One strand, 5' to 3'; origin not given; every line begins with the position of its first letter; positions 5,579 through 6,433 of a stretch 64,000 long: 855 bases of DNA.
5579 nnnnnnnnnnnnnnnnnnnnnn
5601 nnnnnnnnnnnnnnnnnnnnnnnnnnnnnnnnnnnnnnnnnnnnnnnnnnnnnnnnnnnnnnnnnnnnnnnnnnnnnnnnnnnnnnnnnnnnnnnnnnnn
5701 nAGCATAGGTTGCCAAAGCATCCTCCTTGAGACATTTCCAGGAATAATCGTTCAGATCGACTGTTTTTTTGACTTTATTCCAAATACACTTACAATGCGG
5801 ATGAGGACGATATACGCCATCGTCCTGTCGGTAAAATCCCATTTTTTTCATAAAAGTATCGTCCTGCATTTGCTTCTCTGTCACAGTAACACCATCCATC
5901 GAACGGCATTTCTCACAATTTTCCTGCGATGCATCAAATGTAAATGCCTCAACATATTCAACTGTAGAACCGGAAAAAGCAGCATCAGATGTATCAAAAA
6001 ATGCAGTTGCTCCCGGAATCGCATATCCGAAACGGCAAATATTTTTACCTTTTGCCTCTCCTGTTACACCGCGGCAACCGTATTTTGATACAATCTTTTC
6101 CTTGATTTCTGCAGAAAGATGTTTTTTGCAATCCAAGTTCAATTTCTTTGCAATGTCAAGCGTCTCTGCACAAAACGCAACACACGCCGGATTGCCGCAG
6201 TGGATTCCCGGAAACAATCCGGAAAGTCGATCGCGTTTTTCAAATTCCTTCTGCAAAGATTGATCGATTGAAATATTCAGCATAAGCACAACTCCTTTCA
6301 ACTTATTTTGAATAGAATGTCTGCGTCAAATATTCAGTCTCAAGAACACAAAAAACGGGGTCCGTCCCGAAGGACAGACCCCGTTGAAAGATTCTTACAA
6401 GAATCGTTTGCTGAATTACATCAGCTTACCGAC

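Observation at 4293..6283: AT-rich two-gene islet: orphan MuF-motif protein with caspase-fold-like HG...C dyad plus a small lipoprotein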

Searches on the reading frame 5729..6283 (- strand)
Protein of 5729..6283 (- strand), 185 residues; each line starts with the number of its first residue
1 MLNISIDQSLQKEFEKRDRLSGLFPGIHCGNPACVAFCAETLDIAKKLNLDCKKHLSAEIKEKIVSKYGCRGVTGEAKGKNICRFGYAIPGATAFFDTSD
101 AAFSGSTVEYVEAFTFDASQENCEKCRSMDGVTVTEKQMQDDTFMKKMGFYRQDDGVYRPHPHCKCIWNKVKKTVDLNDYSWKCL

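Call 31: search_protein_families(library=pfam, alignment_id=A3, max_evalue=1)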
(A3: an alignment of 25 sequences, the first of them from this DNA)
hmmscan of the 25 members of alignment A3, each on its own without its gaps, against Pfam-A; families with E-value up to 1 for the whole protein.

A. member 1, seq(185 aa): 2 families
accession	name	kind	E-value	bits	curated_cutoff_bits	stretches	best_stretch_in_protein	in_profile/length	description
PF10802.14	DUF2540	-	0.038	14.5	25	1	39-70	28-60/75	Protein of unknown function (DUF2540)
PF08122.17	NDUF_B12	-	0.22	11.8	22.7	1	11-39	13-41/55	NADH-ubiquinone oxidoreductase B12 subunit family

B. families by the number of members that match (of 25 scanned): 11 families
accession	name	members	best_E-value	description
PF04233.19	Phage_Mu_F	7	0.00021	Phage Mu protein F like protein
PF14427.12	Pput2613-deam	2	0.048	Pput_2613-like deaminase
PF12838.12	Fer4_7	1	0.026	4Fe-4S dicluster domain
PF10802.14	DUF2540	1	0.038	Protein of unknown function (DUF2540)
PF21002.2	TMEM106_N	1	0.045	Transmembrane protein 106 N-terminal region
PF07333.18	SLR1-BP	1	0.095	S locus-related glycoprotein 1 binding pollen coat protein (SLR1-BP)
PF23988.1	DUF7309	1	0.16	Domain of unknown function (DUF7309)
PF08122.17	NDUF_B12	1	0.22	NADH-ubiquinone oxidoreductase B12 subunit family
PF03684.18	UPF0179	1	0.29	Uncharacterised protein family (UPF0179)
PF04376.19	ATE_N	1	0.41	Arginine-tRNA-protein transferase, N terminus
PF16999.10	V-ATPase_G_2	1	0.54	Vacuolar (H+)-ATPase G subunit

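Call 34: search_solved_structures(query=A3, max_evalue=10, show_alignments=3)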
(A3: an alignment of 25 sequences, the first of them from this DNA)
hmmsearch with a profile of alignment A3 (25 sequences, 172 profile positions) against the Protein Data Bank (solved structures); distinct sequences matched with E-value up to 10: 2.
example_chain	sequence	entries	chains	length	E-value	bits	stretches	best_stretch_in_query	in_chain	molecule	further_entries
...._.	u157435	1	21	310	1.6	11.5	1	67-139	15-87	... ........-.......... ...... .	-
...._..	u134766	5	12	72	2.2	11.1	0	28-49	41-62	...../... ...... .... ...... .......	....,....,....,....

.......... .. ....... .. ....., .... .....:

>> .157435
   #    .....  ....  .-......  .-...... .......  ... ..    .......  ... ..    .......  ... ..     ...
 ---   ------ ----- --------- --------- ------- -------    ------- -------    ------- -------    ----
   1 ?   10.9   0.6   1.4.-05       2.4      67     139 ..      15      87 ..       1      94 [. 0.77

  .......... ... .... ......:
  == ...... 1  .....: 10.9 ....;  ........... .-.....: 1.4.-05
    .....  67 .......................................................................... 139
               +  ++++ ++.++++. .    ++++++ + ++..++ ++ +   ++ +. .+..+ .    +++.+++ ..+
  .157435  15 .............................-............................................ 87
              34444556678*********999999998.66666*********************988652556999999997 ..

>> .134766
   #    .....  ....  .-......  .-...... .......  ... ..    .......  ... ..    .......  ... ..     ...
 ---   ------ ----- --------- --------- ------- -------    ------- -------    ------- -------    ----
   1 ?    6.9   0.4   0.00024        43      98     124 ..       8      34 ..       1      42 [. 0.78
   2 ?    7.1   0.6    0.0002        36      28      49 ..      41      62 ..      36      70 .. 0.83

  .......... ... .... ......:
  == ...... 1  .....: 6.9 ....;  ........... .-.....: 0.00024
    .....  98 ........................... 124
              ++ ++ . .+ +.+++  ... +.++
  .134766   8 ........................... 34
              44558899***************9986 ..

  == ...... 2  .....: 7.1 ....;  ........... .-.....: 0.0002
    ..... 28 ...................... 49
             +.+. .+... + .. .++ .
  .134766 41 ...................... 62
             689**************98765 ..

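Call 37: find_related_loci(query=A3, collection=viral_contigs, flank=8000)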
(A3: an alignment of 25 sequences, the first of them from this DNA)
Query A3 (185 aa) in viral_contigs; peptide patterns used: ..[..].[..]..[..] (x = any residue, [..] = any of these).
109 stretches matched a pattern, but none encodes a relative of the query by tblastn (E <= 1e-3).

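Call 70: search_protein_families(library=pfam, proteins=[window:5729-6283:-], max_evalue=1)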
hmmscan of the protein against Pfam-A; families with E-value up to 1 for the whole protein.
seq(185 aa): 2 families
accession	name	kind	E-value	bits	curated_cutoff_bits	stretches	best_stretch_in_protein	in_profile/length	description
PF10802.14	DUF2540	-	0.038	14.5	25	1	39-70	28-60/75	Protein of unknown function (DUF2540)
PF08122.17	NDUF_B12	-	0.22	11.8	22.7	1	11-39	13-41/55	NADH-ubiquinone oxidoreductase B12 subunit family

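Call 71: search_protein_families(library=phrogs, alignment_id=A3, max_evalue=0.1)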
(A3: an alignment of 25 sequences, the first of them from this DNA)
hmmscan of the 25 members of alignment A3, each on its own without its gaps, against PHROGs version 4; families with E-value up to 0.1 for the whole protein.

A. member 1, seq(185 aa): 0 families

B. families by the number of members that match (of 25 scanned): 19 families
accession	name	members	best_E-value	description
phrog_115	-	12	2.3e-07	minor head protein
phrog_4728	-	9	3.1e-08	head morphogenesis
phrog_595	-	8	4.8e-06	head maturation protease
phrog_24918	-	7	0.0014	head morphogenesis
phrog_1657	-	6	0.0016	head morphogenesis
phrog_8089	-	5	0.00032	head morphogenesis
phrog_19443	-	3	0.033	minor head protein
phrog_6577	-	2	7.5e-05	-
phrog_16510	-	2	0.0082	-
phrog_2494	-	1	0.0068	minor head protein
phrog_241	-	1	0.017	head morphogenesis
phrog_581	-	1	0.019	minor head protein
phrog_4611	-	1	0.036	minor head protein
phrog_30466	-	1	0.047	DNA polymerase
phrog_32135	-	1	0.061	-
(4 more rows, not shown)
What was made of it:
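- On Phage_Mu_F (PF04233) / MuF polymorphic toxins: This is met for the family: phrog_115 in 12 of 25 members (best 2.3e-7) and phrog_4728 in 9 of 25 (best 3.1e-8) (call 71).
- The MuF-type motif and PHROG head-protein hits (calls 70, 71). The N-domain resembles a phage structural protein (call 71).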

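Call 85: search_dna_similar(query=window:5729-6283:-, collection=phages, mode=protein, max_evalue=1, max_rows=15)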
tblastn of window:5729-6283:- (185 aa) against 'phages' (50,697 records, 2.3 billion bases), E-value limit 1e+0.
No match.
